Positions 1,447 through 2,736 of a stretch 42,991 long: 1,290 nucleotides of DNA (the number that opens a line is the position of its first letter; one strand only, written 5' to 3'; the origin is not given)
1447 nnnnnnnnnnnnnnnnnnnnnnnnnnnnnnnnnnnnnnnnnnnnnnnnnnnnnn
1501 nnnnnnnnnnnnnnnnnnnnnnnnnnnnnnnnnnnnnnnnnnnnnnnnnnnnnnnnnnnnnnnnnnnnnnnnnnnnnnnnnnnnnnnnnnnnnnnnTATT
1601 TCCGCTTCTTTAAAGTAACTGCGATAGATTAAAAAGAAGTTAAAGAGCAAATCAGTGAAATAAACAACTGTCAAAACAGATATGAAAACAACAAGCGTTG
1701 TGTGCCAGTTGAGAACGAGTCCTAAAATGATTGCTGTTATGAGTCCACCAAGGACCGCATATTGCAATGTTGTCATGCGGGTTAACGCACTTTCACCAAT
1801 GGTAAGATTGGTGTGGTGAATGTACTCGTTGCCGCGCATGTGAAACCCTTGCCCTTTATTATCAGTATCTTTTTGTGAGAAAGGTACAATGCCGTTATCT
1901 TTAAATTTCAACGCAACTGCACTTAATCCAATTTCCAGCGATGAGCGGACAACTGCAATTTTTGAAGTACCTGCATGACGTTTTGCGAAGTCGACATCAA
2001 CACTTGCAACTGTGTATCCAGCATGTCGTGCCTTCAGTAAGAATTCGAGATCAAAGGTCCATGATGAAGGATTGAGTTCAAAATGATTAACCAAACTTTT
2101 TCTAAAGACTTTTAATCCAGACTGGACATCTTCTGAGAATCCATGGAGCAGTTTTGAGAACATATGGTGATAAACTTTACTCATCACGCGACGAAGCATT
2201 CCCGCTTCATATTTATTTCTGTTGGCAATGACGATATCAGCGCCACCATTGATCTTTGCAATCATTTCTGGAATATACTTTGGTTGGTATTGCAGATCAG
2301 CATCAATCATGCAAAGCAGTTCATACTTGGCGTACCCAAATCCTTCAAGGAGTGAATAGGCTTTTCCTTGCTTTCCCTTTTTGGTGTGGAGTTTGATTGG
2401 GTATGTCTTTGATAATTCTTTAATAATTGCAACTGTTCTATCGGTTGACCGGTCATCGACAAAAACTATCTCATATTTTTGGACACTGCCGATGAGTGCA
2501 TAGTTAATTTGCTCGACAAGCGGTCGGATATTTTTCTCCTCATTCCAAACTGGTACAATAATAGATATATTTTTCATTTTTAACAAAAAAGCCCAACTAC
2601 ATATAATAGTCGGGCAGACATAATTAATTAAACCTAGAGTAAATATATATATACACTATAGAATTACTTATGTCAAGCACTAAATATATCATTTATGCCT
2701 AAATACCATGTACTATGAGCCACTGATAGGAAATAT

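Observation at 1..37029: Very dense modular glycan factory: six processive GT2 synthase modules, each next to its own hydrolase and/or GT-C membrane partner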

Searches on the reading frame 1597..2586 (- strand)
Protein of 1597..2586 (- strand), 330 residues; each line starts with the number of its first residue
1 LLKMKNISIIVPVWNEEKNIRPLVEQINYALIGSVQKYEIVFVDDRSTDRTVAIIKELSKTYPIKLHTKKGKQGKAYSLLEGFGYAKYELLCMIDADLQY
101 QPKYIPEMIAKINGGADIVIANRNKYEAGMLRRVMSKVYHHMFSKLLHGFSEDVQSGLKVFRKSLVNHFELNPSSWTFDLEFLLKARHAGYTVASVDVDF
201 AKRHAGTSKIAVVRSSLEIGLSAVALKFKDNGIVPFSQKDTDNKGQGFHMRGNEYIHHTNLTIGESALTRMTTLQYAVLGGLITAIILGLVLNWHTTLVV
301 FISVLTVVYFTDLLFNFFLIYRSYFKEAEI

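Call 67: search_solved_structures(query=window:1597-2586:-, max_evalue=0.001)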
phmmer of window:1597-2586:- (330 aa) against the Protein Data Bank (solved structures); distinct sequences matched with E-value up to 0.001: 16.
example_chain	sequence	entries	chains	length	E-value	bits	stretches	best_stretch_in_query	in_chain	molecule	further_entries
5mlz_A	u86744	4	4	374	8.3e-26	94.6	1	6-210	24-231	Dolichol monophosphate mannose synthase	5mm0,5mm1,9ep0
9hwj_A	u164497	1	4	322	1.3e-17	67.6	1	4-214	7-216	Undecaprenyl-phosphate 4-deoxy-4-formamido-L-arabinose transferase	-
9bhc_C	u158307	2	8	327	2.6e-16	63.4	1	4-214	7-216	Undecaprenyl-phosphate 4-deoxy-4-formamido-L-arabinose transferase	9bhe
8vxh_A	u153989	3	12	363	3.4e-16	63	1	4-214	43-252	Undecaprenyl-phosphate 4-deoxy-4-formamido-L-arabinose transferase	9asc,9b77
5ekp_C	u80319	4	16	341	2.9e-13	53.4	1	7-147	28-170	Uncharacterized glycosyltransferase sll0501 | Glycosyltransferase sll0501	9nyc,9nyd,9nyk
9nye_A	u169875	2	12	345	2.9e-13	53.3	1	7-147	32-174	Glycosyltransferase sll0501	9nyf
5eke_A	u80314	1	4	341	4.4e-13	52.8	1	7-148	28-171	Uncharacterized glycosyltransferase sll0501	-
5hea_A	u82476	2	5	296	1.2e-06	31.7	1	6-128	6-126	Putative glycosyltransferase (GalT1)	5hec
2z87_A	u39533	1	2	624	8.4e-06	28.8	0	5-112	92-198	Chondroitin synthase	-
2z86_A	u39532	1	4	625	8.5e-06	28.8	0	5-112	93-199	Chondroitin synthase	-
6yv7_B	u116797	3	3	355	0.00014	24.9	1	6-100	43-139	Glycosyl transferase, family 2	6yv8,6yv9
6yv7_A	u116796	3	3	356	0.00014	24.9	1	6-100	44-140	Glycosyl transferase, family 2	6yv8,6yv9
5tze_C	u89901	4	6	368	0.00025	24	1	7-112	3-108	Glycosyl transferase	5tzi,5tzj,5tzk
9jma_A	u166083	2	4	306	0.00027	23.9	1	7-124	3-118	GalNAc(5)-diNAcBac-PP-undecaprenol beta-1,3-glucosyltransferase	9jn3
5tz8_A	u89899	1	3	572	0.00041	23.3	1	7-110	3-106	Glycosyl transferase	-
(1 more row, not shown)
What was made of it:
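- On Polyisoprenyl-phosphate glycosyltransferases (DPMS/GtrB/ArnC): 361-2586 N-domain: 5mlz 8e-26, ArnC 1e-17, GtrB 3e-13 (call 67).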
